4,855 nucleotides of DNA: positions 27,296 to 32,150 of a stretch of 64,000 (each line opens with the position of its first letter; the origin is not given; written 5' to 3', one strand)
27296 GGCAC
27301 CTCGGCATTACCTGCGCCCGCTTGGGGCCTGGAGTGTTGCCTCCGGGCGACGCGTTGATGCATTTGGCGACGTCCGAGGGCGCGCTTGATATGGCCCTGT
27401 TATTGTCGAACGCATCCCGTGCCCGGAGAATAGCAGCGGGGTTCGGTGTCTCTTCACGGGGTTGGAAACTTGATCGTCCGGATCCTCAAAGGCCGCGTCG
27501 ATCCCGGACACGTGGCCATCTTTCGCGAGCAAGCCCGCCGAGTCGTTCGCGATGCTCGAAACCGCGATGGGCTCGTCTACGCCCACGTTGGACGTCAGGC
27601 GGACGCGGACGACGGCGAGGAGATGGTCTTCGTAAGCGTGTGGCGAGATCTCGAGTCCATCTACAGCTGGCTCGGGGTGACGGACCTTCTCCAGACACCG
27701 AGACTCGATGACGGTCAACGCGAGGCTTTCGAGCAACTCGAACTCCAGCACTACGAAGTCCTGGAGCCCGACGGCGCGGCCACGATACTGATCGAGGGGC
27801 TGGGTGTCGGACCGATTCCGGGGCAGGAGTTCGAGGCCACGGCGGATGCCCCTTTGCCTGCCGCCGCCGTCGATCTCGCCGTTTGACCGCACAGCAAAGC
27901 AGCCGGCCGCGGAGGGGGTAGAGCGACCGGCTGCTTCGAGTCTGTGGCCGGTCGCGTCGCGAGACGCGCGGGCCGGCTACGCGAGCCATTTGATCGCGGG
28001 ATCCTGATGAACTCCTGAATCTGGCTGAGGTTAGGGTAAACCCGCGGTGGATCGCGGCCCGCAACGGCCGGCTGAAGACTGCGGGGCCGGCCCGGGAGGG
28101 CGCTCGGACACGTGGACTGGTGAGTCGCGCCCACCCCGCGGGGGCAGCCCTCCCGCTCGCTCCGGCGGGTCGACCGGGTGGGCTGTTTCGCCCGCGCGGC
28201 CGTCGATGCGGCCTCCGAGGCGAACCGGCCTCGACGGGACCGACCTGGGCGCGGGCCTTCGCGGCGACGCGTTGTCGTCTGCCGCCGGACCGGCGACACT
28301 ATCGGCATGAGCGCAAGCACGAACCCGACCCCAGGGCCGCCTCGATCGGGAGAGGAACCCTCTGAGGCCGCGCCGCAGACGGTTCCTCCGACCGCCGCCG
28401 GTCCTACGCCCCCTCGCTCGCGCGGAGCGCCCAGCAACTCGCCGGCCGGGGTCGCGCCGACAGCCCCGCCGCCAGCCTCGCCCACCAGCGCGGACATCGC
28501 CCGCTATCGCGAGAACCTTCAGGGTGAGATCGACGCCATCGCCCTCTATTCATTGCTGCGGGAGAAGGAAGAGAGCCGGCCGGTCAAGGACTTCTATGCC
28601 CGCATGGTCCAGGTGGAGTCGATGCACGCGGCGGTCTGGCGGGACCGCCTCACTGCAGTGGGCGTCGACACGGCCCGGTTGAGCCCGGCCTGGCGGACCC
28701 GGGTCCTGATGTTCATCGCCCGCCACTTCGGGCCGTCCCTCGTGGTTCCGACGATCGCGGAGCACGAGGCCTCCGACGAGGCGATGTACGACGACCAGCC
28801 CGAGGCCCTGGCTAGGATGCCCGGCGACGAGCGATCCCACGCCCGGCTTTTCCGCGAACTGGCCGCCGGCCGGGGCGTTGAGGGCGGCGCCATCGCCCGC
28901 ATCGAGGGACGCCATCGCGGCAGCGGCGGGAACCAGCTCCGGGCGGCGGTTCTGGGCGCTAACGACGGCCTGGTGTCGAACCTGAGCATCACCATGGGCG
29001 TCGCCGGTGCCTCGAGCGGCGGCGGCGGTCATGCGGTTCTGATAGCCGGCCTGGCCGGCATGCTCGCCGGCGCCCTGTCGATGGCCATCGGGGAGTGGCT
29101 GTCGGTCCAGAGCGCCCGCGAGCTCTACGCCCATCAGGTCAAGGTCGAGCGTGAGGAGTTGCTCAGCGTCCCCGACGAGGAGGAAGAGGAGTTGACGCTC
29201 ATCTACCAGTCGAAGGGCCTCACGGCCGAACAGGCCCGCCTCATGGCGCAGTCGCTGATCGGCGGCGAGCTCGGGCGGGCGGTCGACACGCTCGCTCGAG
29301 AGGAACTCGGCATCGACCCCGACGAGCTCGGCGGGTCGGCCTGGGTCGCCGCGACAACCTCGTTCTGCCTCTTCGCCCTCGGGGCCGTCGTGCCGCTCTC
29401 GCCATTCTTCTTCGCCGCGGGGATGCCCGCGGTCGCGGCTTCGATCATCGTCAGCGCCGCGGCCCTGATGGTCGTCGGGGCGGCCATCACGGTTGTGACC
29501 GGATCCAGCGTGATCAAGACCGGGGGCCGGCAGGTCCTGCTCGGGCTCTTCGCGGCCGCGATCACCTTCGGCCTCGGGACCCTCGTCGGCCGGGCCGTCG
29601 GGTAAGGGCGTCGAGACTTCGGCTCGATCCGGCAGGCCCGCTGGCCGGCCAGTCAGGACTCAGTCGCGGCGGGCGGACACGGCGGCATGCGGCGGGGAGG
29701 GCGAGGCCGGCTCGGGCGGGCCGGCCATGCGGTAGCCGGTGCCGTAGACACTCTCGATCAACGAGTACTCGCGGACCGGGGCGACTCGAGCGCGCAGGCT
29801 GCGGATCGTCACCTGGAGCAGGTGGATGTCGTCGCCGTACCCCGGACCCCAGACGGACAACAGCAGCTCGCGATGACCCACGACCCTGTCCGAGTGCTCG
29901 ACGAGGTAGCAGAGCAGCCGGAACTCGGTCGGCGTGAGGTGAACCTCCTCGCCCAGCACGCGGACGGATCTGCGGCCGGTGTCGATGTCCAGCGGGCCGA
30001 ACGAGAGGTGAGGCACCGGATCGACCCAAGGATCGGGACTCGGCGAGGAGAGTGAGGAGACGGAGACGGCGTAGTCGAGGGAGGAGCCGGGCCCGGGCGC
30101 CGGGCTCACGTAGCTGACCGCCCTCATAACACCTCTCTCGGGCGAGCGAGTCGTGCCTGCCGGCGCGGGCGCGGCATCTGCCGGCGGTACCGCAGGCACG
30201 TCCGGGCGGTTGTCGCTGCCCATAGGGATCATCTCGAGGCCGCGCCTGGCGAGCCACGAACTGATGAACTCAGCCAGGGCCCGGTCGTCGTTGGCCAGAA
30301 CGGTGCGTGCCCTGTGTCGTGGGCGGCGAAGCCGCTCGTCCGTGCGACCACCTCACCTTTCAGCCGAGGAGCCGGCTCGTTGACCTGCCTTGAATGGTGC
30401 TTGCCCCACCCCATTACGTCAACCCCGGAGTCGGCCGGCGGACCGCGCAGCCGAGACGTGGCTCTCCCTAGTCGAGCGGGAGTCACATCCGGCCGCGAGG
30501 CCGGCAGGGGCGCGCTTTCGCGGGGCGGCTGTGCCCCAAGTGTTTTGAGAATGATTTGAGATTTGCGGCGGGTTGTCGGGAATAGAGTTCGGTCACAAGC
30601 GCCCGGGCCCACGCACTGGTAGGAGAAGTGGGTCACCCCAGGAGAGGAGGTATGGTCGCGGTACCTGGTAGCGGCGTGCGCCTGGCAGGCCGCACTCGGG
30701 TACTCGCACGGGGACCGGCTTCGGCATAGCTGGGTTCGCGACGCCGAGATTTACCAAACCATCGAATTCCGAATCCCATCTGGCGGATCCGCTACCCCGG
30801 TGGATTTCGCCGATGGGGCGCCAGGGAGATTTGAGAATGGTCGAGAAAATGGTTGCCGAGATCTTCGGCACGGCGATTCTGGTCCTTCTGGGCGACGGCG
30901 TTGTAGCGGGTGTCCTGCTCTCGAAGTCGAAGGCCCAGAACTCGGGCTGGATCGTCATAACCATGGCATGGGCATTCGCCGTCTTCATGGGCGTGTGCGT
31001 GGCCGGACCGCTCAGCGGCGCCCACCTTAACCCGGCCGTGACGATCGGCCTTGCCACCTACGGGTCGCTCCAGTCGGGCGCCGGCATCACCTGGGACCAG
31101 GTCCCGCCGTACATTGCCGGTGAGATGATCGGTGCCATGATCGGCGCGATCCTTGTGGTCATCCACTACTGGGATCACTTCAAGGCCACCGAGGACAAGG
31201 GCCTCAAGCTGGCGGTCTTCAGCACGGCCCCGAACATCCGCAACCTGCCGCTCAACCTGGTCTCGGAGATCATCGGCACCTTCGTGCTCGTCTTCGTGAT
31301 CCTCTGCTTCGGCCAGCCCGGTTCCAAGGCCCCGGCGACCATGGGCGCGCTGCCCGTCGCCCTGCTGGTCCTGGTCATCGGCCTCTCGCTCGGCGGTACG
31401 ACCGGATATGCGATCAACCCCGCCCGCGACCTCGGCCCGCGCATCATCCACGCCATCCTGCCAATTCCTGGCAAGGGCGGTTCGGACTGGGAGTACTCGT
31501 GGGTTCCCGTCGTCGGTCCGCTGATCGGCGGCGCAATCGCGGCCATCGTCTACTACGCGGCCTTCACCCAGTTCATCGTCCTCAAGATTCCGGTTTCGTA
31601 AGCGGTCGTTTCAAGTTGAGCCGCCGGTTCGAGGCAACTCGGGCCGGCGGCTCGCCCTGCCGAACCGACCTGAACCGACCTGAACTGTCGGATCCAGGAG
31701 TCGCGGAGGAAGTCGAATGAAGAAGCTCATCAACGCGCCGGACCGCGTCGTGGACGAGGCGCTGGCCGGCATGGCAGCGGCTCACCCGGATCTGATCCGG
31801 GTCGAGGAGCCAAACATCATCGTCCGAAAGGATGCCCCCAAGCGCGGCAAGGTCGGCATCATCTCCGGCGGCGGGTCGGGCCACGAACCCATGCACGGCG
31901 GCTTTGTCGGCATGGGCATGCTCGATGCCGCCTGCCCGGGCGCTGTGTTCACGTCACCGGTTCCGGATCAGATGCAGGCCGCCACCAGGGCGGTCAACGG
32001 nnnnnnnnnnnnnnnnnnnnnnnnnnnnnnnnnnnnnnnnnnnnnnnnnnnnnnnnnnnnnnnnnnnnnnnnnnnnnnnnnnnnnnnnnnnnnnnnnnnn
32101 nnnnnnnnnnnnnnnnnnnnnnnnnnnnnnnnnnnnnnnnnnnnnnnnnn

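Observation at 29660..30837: Orphan OmpR-type winged-helix protein divergent from glpF, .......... repeats and a 25-codon uORF with a perfect Shine-Dalgarno sequence in the glpF leader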

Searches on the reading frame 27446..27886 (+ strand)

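Call 76: search_protein_families(library=pfam, proteins=[window:27446-27886:+], max_evalue=0.001)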
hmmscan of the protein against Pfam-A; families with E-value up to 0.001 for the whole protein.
window:27446-27886:+ (146 aa): 1 family
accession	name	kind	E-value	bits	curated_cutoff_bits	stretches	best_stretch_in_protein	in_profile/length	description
PF03992.22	ABM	-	2.3e-09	37.7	23.1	1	12-77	4-68/78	Antibiotic biosynthesis monooxygenase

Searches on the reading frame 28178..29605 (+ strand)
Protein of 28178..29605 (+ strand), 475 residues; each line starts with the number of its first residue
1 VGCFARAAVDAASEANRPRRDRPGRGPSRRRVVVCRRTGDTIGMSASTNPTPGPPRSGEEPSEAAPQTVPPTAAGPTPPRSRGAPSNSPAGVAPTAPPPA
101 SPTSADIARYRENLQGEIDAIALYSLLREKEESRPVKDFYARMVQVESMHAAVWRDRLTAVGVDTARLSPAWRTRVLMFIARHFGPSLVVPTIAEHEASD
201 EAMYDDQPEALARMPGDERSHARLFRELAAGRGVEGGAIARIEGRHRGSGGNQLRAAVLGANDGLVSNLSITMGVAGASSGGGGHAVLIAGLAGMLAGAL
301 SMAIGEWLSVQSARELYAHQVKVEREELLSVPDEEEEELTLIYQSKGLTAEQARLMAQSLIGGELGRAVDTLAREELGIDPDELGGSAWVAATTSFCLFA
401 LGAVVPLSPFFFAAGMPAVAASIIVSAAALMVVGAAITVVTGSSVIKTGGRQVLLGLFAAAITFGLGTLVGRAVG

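Call 5: search_protein_families(library=pfam, proteins=[window:28178-29605:+], max_evalue=0.01)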
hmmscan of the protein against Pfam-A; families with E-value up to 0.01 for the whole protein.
window:28178-29605:+ (475 aa): 3 families
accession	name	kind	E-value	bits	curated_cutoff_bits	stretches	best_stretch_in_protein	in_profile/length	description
PF01988.24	VIT1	-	2.6e-61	207.6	28.1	1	254-468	1-214/214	VIT family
PF03232.19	COQ7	-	0.00042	20.4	23.5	1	112-216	9-116/169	Ubiquinone biosynthesis protein COQ7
PF02915.23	Rubrerythrin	-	0.00071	20.4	22.8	0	113-228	6-122/137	Rubrerythrin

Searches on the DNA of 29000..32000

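Call 4: search_rna_families(source=window, start=29000, end=32000, threshold=evalue, max_evalue=10, show_alignments=3)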
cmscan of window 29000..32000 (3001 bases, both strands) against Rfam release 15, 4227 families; matches with E-value up to 10: 0.
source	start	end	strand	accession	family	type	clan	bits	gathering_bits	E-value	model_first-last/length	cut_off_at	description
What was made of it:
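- On Known cis-regulatory RNA families (Rfam 15): No match at E <= 10 in 29000-32000 on either strand (call 4).
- Rfam gives no hit at E <= 10 (call 4).
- Tried and rejected: A scan of 29000-32000 at E <= 10 found nothing (call 4).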
